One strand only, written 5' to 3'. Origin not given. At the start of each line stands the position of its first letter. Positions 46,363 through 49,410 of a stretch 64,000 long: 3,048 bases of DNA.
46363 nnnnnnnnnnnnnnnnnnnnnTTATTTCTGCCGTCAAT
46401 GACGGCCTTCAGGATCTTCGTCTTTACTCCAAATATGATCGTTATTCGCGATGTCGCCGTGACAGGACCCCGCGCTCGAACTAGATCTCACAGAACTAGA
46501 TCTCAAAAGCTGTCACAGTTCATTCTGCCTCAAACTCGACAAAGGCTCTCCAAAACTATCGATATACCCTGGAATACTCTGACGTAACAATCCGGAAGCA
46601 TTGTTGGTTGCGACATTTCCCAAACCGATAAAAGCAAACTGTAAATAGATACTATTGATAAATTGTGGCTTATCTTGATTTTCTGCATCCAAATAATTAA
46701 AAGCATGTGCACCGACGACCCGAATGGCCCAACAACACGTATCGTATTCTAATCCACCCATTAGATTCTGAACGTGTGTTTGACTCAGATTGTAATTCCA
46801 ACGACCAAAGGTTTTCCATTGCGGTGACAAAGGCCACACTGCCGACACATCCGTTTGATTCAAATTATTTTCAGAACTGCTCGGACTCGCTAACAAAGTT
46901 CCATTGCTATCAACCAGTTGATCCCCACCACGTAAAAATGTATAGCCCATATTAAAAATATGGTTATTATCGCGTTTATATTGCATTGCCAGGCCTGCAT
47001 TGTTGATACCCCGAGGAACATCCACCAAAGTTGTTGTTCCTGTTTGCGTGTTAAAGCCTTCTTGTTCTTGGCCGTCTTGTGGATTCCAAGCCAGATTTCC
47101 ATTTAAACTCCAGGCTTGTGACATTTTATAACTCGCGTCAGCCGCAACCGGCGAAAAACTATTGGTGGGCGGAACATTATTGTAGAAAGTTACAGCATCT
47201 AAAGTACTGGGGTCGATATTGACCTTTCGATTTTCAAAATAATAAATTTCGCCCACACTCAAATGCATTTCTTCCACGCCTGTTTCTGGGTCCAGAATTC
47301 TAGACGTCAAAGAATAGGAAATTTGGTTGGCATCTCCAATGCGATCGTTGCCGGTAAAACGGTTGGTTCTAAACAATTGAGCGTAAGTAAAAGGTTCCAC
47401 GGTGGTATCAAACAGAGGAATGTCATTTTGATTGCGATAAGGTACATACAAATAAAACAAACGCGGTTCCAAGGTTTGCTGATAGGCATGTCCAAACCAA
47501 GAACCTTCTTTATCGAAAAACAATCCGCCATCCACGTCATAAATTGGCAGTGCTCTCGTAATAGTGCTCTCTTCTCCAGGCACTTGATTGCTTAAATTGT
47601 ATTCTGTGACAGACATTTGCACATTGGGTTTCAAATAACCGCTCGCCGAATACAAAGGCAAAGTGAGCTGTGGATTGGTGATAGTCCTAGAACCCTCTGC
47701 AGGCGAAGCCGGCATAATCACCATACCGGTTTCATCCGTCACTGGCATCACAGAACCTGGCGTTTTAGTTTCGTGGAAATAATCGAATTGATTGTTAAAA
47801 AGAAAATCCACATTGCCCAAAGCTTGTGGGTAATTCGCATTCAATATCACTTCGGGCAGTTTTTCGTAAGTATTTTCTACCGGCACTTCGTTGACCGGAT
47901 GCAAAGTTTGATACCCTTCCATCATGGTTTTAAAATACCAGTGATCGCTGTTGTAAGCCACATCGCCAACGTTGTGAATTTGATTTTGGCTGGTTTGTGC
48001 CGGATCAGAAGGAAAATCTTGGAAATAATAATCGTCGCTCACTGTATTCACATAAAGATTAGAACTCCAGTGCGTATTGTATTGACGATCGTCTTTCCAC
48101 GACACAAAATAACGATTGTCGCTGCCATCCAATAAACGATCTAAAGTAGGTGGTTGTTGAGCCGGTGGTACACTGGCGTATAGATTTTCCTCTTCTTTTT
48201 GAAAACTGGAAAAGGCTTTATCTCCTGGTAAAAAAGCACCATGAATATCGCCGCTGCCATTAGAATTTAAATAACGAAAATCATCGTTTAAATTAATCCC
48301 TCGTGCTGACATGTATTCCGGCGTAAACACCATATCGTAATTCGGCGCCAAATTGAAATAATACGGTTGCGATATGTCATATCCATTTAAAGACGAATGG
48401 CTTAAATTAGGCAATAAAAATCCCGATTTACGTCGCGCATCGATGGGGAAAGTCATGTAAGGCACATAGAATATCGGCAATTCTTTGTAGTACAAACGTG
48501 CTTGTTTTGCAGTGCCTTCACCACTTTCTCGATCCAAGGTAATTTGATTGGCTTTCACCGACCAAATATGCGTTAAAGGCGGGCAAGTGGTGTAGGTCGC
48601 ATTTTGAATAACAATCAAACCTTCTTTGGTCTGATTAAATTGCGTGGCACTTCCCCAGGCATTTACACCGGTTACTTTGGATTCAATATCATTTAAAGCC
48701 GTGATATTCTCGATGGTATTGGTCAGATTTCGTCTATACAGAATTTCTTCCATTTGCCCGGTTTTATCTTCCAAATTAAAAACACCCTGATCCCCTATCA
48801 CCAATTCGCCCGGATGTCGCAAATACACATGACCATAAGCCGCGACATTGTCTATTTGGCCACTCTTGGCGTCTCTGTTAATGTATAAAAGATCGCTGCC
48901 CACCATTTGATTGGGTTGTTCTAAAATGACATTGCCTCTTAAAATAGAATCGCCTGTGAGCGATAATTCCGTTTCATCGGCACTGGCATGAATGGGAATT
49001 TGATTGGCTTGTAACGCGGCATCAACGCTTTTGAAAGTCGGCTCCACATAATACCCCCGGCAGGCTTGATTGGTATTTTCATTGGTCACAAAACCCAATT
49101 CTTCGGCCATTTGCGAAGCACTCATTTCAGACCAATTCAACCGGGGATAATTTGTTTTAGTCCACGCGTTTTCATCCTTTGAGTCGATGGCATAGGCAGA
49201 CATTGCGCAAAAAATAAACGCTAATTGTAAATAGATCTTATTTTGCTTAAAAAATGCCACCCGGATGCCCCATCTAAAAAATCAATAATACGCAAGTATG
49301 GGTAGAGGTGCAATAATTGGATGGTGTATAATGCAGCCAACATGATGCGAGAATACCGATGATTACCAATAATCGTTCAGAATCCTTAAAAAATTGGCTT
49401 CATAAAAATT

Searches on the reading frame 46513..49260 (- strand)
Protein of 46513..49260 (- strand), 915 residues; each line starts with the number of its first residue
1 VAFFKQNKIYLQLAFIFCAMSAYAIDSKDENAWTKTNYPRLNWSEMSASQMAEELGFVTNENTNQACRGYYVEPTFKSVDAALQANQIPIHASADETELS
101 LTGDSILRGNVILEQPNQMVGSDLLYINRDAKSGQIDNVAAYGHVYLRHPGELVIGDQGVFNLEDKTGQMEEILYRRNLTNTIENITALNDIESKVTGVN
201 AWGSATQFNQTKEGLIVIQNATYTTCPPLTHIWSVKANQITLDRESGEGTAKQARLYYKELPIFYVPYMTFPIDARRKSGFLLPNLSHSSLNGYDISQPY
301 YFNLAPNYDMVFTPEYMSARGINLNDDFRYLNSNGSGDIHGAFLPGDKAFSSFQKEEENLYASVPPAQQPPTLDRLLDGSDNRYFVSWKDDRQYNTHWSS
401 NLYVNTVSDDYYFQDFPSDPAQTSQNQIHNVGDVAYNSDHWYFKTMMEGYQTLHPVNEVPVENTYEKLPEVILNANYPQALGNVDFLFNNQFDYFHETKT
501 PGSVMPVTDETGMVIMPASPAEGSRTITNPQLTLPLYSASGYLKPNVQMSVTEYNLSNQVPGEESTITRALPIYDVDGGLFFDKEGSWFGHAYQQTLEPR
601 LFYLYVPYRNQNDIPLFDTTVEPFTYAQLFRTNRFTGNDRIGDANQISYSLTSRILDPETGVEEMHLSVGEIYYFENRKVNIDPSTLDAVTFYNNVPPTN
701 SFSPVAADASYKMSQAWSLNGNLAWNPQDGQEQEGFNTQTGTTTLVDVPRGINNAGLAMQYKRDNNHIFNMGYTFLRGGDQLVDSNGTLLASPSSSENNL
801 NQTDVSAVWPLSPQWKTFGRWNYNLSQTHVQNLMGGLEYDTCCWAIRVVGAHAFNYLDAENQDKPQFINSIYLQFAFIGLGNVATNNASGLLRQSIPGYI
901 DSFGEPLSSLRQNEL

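Call 83: search_protein_families(library=pfam, proteins=[window:46513-49260:-], max_evalue=0.00001)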
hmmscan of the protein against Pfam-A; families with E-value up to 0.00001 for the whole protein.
window:46513-49260:- (915 aa): 2 families
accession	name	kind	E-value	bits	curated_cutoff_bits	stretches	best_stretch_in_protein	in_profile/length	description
PF04453.20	LptD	-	2.3e-92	310.7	22.4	1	381-734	1-333/384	LPS transport system D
PF03968.19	LptD_N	-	2.5e-07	31.4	20.4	0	94-247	4-112/113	LptA/(LptD N-terminal domain) LPS transport protein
